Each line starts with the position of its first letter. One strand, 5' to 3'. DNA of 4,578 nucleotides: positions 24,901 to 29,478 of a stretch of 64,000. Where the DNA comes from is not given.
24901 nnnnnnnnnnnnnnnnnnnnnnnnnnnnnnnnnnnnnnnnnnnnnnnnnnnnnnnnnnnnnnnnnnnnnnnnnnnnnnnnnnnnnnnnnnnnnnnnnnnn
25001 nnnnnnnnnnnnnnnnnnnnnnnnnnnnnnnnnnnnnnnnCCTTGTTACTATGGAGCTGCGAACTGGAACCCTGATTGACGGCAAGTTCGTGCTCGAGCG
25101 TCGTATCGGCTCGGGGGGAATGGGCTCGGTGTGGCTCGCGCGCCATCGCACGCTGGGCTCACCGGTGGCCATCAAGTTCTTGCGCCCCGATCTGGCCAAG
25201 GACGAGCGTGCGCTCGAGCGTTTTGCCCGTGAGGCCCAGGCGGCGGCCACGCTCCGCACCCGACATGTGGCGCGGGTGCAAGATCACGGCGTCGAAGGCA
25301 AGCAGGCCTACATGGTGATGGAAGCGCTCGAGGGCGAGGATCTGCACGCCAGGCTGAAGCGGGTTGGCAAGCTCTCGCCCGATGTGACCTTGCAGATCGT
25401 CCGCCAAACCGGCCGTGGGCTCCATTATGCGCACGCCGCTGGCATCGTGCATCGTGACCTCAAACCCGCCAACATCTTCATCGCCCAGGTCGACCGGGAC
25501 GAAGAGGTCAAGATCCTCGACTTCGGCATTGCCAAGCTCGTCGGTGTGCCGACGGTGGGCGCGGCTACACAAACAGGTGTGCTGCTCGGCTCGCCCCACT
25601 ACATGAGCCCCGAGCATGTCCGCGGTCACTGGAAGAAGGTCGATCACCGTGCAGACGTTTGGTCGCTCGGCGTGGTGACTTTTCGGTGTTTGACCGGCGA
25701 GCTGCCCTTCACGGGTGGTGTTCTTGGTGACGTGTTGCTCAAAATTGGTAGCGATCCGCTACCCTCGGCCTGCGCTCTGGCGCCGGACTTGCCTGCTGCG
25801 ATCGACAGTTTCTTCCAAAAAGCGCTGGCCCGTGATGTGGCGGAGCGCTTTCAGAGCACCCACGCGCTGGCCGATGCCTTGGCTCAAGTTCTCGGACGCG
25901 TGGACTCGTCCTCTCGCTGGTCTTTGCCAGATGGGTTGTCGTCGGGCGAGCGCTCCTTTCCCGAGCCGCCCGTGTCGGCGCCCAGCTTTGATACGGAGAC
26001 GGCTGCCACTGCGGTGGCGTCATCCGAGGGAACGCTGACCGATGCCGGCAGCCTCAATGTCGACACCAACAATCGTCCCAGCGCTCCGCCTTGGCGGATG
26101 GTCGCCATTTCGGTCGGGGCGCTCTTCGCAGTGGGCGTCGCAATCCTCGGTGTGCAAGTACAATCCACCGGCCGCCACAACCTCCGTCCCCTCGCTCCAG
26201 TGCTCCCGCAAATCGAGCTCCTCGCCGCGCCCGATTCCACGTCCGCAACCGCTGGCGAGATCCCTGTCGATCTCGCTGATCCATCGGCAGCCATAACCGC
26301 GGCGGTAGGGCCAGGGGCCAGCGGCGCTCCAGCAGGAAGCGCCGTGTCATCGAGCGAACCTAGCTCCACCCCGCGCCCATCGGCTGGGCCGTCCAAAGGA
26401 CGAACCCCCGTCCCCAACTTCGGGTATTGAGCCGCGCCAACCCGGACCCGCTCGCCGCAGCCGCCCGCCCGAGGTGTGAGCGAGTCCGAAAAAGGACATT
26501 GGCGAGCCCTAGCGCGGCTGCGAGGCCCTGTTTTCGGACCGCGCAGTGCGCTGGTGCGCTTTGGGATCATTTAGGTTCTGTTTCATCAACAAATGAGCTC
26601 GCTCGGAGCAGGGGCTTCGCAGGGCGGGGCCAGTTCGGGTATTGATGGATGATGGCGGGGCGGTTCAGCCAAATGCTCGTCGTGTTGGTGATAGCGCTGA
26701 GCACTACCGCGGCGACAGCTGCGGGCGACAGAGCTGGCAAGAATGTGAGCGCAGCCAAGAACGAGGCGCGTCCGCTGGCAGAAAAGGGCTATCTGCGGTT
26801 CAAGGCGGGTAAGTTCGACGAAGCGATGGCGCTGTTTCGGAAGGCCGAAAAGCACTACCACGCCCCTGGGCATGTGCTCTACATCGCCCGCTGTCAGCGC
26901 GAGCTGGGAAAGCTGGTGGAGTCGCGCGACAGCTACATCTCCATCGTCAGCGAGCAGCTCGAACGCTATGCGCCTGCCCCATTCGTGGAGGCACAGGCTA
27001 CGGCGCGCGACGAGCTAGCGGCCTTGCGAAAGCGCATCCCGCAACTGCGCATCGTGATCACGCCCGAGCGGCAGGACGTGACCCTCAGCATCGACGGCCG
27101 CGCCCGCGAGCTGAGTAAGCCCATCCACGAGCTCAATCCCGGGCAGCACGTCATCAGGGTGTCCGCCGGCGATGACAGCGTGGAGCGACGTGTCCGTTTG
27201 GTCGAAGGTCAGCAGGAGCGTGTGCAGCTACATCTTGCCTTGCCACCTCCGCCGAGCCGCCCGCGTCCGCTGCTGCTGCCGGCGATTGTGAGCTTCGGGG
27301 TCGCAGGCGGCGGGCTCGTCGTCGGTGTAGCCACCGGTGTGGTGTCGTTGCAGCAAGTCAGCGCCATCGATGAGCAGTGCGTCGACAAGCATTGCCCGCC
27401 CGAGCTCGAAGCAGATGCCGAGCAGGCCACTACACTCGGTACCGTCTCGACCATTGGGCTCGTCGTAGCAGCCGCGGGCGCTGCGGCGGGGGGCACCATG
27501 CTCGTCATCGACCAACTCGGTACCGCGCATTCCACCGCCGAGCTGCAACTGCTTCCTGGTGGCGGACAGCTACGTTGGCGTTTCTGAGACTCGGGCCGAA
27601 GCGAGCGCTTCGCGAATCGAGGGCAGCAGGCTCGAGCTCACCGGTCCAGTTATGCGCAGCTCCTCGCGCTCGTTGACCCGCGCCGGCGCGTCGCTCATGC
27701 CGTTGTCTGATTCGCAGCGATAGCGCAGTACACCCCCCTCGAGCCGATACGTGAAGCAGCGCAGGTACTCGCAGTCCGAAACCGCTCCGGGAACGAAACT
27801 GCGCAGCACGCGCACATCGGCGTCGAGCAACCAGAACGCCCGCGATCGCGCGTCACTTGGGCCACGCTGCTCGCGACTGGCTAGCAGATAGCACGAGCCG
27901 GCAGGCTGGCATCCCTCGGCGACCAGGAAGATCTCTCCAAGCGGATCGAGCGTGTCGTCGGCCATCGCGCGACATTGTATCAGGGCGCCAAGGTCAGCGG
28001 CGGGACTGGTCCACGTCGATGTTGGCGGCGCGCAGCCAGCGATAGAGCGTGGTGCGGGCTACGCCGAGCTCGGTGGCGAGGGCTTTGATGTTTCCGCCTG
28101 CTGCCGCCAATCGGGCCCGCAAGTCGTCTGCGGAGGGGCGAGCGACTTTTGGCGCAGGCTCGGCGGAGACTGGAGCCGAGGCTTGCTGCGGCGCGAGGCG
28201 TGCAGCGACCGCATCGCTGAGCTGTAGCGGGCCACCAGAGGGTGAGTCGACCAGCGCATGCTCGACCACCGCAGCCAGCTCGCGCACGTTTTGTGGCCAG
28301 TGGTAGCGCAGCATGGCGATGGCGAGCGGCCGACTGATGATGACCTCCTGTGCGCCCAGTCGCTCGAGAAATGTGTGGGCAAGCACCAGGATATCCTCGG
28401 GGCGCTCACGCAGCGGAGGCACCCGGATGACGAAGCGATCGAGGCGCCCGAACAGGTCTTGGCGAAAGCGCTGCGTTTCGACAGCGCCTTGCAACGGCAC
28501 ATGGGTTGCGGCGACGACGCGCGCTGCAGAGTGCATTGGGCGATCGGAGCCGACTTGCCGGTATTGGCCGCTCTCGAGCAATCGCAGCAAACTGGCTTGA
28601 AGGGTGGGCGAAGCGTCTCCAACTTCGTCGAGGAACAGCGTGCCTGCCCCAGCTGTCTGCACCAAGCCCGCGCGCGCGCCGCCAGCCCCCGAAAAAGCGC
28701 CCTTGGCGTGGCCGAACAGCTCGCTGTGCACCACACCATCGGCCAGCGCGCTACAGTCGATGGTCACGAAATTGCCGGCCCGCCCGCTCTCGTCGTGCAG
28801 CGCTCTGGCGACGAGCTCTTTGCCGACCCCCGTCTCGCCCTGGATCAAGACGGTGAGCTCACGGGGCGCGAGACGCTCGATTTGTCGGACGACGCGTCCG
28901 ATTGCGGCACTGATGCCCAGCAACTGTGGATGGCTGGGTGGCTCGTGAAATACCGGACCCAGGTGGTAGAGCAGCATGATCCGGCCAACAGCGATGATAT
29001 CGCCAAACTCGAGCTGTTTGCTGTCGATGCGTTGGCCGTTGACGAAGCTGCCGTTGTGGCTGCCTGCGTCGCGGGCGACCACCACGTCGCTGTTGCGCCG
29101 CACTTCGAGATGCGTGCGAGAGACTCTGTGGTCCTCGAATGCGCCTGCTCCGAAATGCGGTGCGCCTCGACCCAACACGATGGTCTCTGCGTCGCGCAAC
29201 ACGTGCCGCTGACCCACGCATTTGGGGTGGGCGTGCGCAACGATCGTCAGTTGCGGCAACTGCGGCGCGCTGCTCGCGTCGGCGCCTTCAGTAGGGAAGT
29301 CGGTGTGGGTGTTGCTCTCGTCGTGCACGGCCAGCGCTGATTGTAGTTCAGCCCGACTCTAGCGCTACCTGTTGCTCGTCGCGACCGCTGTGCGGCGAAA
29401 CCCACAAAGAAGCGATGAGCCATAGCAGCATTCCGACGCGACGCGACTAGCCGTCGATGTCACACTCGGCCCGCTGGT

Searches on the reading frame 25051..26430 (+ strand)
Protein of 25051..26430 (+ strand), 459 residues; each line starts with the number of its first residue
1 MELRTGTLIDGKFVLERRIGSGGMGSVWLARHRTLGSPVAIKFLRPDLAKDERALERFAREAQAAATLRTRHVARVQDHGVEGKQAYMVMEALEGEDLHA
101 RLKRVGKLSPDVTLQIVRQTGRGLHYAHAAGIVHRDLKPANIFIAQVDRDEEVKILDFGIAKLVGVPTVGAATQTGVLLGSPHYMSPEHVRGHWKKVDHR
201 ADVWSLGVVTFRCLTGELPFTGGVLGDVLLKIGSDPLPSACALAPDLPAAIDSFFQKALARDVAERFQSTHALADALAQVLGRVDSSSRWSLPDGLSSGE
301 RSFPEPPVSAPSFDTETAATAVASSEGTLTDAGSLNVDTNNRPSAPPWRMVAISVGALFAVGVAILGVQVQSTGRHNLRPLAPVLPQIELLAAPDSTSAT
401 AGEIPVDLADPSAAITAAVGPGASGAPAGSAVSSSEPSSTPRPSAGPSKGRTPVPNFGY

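Call 6: search_protein_families(library=pfam, proteins=[window:25051-26430:+], max_evalue=0.01)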
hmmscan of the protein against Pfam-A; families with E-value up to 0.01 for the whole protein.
window:25051-26430:+ (459 aa): 6 families
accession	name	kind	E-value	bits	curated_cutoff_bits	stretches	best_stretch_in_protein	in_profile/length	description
PF00069.31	Pkinase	-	1e-48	166.5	31.7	1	14-274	2-259/263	Protein kinase domain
PF07714.23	PK_Tyr_Ser-Thr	-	6.7e-30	104.7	23.1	1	15-233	3-218/258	Protein tyrosine and serine/threonine kinase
PF06293.20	Kdo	-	1.5e-10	41.3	21.3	1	48-158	58-166/207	Lipopolysaccharide kinase (Kdo/WaaP) family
PF03109.22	ABC1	-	5.9e-07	29.3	22.9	1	84-162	141-215/244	ABC1 atypical kinase-like domain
PF01636.29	APH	-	0.00012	22.4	23.2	0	38-124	22-104/239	Phosphotransferase enzyme family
PF14531.12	Kinase-like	-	0.0018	18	25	1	112-222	150-253/289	Kinase-like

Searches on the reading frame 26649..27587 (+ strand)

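Call 6: search_protein_families(library=pfam, proteins=[window:26649-27587:+], max_evalue=0.01)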
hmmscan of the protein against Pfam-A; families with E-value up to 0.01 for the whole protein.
window:26649-27587:+ (312 aa): 4 families
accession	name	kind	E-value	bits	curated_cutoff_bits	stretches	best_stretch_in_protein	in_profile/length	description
PF13432.12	TPR_16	-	0.0036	18.2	32.7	0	46-96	3-54/65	Tetratricopeptide repeat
PF13174.12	TPR_6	-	0.0049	17.9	26.3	0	47-70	7-30/33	Tetratricopeptide repeat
PF07719.23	TPR_2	-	0.0088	16.6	27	0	43-69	4-30/34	Tetratricopeptide repeat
PF00515.34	TPR_1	-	0.0091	16.2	27.8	0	43-68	4-29/34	Tetratricopeptide repeat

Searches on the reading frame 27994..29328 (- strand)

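Call 7: search_protein_families(library=pfam, proteins=[window:27994-29328:-], max_evalue=0.01)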
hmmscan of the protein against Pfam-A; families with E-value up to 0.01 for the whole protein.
window:27994-29328:- (444 aa): 16 families
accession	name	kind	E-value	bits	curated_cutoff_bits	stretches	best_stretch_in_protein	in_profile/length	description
PF00158.32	Sigma54_activat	-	2.4e-54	184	20.2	1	137-301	2-167/168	Sigma-54 interaction domain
PF14532.12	Sigma54_activ_2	-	2.7e-18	67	25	1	137-306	1-138/138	Sigma-54 interaction domain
PF25601.1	AAA_lid_14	-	1.2e-11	44.7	27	1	307-372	1-69/87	AAA+ ATPase lid domain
PF00498.31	FHA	-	4.7e-11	43.4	20.7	1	63-115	12-67/67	FHA domain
PF16697.10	Yop-YscD_cpl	-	1.7e-08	35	33.2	1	65-119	32-88/94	Inner membrane component of T3SS, cytoplasmic domain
PF07724.20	AAA_2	-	1.4e-06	28.9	27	1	159-257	5-105/166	AAA domain (Cdc48 subfamily)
PF13518.12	HTH_28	-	1.8e-05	25.1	25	1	406-434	7-35/52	Helix-turn-helix domain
PF07728.20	AAA_5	-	2.6e-05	24.7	22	1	160-277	2-123/139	AAA domain (dynein-related subfamily)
PF13384.12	HTH_23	-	3.2e-05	24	24.6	1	406-434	12-40/50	Homeodomain-like domain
PF02796.21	HTH_7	-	6e-05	23.5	23.8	1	406-434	16-44/45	Helix-turn-helix domain of resolvase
PF02954.25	HTH_8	-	0.00026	21.1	22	1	406-432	13-39/42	Bacterial regulatory protein, Fis family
PF00004.35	AAA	-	0.00061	20.7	21.2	1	160-278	1-111/131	ATPase family associated with various cellular activities (AAA)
PF13551.12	HTH_29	-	0.0015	19.1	28.1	1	407-435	7-36/64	Winged helix-turn helix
PF07726.17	AAA_3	-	0.0057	17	27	1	160-280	2-114/131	ATPase family associated with various cellular activities (AAA)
PF13191.12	AAA_16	-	0.0073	17.3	32.6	1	145-251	11-120/167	AAA ATPase domain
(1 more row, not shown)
